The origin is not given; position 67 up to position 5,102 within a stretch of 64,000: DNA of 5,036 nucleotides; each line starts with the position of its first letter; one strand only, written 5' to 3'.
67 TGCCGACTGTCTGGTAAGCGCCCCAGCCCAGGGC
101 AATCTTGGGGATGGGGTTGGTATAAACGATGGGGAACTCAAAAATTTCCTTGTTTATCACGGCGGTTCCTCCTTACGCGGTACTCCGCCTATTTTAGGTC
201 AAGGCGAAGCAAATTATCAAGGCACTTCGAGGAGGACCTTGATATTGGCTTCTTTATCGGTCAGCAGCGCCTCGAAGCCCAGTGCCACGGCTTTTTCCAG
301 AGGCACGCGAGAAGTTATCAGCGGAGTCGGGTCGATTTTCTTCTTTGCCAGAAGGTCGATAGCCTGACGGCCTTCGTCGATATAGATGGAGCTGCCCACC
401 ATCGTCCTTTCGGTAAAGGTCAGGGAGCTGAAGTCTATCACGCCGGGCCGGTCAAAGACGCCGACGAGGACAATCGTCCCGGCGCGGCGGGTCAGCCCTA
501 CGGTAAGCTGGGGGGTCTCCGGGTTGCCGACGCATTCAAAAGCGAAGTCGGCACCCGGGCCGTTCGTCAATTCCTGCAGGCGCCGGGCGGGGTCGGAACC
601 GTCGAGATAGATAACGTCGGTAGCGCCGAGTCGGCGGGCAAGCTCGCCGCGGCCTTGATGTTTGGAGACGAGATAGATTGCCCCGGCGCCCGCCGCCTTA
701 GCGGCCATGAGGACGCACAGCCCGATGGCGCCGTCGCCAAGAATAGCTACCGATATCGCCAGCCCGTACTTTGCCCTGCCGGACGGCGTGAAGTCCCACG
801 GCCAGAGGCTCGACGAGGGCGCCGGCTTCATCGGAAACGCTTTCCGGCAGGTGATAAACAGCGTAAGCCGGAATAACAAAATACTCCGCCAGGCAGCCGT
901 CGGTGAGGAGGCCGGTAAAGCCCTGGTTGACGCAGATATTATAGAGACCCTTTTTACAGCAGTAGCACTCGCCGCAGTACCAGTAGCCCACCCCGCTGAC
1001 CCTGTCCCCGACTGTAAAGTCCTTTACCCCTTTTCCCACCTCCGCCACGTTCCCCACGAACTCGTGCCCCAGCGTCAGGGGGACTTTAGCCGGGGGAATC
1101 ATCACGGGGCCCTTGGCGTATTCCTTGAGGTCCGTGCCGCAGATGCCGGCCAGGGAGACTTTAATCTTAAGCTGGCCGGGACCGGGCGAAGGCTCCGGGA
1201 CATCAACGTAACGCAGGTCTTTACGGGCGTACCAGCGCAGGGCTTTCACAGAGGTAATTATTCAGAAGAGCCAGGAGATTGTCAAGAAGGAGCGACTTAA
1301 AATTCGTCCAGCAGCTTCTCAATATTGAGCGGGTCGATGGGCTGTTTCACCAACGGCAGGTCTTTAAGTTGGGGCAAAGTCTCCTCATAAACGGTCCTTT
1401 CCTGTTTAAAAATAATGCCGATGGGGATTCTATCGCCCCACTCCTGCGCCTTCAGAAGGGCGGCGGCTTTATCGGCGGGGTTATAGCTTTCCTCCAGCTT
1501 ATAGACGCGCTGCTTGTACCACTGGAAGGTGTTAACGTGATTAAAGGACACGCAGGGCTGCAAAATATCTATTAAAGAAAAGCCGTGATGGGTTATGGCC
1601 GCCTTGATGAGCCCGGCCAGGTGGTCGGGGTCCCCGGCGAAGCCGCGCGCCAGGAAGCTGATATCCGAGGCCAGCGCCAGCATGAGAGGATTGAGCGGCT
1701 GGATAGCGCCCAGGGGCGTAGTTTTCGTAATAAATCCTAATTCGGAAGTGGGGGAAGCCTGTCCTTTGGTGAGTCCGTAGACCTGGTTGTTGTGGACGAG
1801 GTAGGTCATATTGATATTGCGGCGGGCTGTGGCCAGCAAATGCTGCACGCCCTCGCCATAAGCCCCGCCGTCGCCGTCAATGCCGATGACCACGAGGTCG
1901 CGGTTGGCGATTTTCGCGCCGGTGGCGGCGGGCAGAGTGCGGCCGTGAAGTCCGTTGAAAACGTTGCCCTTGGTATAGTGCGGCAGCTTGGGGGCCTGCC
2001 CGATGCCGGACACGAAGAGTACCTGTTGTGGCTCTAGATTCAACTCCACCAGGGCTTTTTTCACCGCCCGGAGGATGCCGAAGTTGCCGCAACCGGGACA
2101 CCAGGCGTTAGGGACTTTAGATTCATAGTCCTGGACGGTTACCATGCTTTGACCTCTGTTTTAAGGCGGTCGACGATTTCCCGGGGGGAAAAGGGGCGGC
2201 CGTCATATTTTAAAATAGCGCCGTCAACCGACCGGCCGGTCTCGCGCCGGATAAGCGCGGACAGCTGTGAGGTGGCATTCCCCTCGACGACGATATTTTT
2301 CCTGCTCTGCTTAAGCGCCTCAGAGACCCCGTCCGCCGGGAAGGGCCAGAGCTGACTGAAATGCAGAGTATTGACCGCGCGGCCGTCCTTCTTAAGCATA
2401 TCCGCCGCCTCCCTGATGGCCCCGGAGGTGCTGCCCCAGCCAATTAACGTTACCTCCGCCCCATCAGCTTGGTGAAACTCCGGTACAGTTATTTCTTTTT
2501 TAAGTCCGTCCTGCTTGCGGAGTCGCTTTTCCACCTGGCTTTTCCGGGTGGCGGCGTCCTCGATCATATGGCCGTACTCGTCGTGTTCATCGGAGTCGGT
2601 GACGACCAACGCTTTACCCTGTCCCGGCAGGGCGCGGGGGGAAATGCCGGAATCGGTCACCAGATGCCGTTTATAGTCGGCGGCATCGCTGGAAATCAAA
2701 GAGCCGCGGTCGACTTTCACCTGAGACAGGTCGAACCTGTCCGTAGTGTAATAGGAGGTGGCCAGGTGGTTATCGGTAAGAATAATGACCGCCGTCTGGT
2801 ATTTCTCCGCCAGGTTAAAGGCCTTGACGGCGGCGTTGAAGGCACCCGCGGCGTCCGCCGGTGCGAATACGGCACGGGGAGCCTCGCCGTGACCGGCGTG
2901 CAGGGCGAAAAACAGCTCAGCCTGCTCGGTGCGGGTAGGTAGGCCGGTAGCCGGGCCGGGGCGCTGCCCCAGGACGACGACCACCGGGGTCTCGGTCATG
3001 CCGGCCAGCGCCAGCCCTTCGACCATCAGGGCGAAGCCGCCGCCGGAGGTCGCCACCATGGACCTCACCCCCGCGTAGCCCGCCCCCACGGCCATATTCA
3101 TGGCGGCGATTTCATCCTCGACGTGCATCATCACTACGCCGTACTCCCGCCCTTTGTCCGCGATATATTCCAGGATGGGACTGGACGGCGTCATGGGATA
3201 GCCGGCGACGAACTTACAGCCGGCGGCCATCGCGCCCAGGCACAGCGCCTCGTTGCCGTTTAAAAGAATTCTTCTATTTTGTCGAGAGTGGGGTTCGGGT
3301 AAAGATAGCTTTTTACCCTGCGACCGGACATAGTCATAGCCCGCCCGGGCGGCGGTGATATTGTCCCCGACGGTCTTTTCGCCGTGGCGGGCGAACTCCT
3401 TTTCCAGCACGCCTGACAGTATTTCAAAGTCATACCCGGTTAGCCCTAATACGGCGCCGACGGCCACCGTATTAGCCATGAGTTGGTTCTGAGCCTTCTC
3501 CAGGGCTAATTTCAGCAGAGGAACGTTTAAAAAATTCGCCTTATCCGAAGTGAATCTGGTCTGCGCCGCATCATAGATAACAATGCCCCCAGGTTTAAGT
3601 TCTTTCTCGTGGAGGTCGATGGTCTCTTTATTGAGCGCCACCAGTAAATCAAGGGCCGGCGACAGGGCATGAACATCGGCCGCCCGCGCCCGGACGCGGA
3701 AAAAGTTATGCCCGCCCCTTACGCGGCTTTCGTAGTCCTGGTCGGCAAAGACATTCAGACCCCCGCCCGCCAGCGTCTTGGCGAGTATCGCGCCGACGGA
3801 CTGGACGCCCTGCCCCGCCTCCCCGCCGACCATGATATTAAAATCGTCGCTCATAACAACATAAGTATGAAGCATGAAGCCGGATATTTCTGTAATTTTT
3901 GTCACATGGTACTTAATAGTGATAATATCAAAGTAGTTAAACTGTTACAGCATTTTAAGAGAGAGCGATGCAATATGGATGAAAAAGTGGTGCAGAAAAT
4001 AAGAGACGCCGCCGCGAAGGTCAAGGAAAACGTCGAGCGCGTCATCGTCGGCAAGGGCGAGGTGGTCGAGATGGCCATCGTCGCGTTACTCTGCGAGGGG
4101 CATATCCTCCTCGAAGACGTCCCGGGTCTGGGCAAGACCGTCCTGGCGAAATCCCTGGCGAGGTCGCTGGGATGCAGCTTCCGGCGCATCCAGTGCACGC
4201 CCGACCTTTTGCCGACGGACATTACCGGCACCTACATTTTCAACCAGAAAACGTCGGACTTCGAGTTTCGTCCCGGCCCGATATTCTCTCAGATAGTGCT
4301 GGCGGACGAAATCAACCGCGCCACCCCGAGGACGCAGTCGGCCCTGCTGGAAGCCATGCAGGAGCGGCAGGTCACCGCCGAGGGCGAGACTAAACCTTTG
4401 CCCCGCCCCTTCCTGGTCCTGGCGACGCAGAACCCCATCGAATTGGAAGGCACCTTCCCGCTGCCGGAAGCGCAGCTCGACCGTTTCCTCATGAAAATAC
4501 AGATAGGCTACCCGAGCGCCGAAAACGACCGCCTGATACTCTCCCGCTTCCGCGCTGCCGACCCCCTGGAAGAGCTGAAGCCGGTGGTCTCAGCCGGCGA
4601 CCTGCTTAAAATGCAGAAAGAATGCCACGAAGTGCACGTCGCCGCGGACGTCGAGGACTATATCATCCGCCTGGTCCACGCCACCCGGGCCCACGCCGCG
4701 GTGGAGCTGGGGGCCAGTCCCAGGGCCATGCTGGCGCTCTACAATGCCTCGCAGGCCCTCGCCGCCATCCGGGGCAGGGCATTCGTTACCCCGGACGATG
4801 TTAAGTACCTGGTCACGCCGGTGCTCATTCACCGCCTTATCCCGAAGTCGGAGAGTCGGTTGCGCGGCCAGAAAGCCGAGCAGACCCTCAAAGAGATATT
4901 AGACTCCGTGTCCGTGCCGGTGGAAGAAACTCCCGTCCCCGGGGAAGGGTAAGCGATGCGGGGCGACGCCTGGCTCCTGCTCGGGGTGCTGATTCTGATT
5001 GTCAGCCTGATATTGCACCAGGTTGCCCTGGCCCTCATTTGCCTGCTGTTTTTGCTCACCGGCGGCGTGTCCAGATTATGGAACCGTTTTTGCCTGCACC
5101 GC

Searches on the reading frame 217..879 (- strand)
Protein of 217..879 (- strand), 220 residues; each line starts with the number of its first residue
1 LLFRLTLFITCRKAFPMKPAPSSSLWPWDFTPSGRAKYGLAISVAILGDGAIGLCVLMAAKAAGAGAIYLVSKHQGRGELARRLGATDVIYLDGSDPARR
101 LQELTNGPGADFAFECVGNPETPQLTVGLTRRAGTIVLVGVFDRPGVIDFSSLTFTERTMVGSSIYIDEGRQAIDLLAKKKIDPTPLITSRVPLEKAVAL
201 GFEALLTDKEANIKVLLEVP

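Call 29: search_protein_families(library=pfam, proteins=[window:217-879:-])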
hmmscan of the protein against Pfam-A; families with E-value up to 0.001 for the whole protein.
window:217-879:- (220 aa): 3 families
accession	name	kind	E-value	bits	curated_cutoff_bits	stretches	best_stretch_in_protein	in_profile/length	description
PF00107.32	ADH_zinc_N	-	4.4e-29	101.5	31.8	1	51-178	1-128/129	Zinc-binding dehydrogenase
PF16912.11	Glu_dehyd_C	-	3e-07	30.6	34.9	1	43-218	33-210/211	Glucose dehydrogenase C-terminus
PF13602.12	ADH_zinc_N_2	-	0.00012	23.4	27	1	84-198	1-117/134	Zinc-binding dehydrogenase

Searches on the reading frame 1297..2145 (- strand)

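Call 29: search_protein_families(library=pfam, proteins=[window:1297-2145:-])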
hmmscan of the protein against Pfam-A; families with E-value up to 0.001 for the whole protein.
window:1297-2145:- (282 aa): 2 families
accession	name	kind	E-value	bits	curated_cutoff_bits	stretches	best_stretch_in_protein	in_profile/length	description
PF12367.13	PFO_beta_C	-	3.5e-28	97.9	24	1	198-261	1-65/66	Pyruvate ferredoxin oxidoreductase beta subunit C terminal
PF02775.26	TPP_enzyme_C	-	1.3e-26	93.7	21.9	1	54-194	18-151/151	Thiamine pyrophosphate enzyme, C-terminal TPP binding domain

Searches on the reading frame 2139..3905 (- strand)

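Call 29: search_protein_families(library=pfam, proteins=[window:2139-3905:-])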
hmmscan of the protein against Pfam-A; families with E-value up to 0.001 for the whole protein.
window:2139-3905:- (588 aa): 5 families
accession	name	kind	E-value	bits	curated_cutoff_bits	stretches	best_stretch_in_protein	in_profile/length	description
PF01855.24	POR_N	-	1.5e-56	192.2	27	1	224-459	2-230/231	Pyruvate flavodoxin/ferredoxin oxidoreductase, thiamine diP-bdg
PF01558.24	POR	-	2.5e-35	122.6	27.4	1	30-191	1-173/173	Pyruvate ferredoxin/flavodoxin oxidoreductase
PF17147.9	PFOR_II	-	8.2e-12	45.8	27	1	483-576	1-101/102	Pyruvate:ferredoxin oxidoreductase core domain II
PF02780.25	Transketolase_C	-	1.5e-08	35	25.9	1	480-550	7-82/124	Transketolase, C-terminal domain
PF02776.23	TPP_enzyme_N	-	2.9e-07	30.7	26.8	1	221-324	7-107/119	Thiamine pyrophosphate enzyme, N-terminal TPP binding domain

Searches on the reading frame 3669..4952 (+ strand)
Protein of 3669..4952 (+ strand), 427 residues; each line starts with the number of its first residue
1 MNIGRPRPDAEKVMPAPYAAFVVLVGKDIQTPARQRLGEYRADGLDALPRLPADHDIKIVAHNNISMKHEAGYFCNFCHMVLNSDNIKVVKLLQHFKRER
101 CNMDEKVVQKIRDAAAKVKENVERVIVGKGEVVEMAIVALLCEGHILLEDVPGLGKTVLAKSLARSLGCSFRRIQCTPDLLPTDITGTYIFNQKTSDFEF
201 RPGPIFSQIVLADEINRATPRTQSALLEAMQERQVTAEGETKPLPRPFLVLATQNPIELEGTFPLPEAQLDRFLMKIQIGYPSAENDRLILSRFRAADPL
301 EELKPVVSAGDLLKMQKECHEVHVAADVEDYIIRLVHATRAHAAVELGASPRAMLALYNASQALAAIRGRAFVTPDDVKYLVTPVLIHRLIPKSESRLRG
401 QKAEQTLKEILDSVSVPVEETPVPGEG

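Call 29: search_protein_families(library=pfam, proteins=[window:3669-4952:+])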
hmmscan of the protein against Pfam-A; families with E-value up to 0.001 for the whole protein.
window:3669-4952:+ (427 aa): 6 families
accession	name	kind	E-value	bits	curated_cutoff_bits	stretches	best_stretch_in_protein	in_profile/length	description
PF07726.17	AAA_3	-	1.9e-65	219.1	27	1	145-275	1-131/131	ATPase family associated with various cellular activities (AAA)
PF17863.7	AAA_lid_2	-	2.3e-23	82.1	22.7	1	338-410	2-74/74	AAA lid domain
PF07728.20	AAA_5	-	1.2e-14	54.9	22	1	146-273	2-139/139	AAA domain (dynein-related subfamily)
PF20030.5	bpMoxR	-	4.9e-09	36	27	1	117-284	5-171/205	MoxR domain in the MoxR-vWA-beta-propeller ternary systems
PF00004.35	AAA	-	4e-07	31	21.2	1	148-280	3-130/131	ATPase family associated with various cellular activities (AAA)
PF05496.18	RuvB_N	-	8.1e-05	22.9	27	1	144-234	34-112/159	Holliday junction DNA helicase RuvB P-loop domain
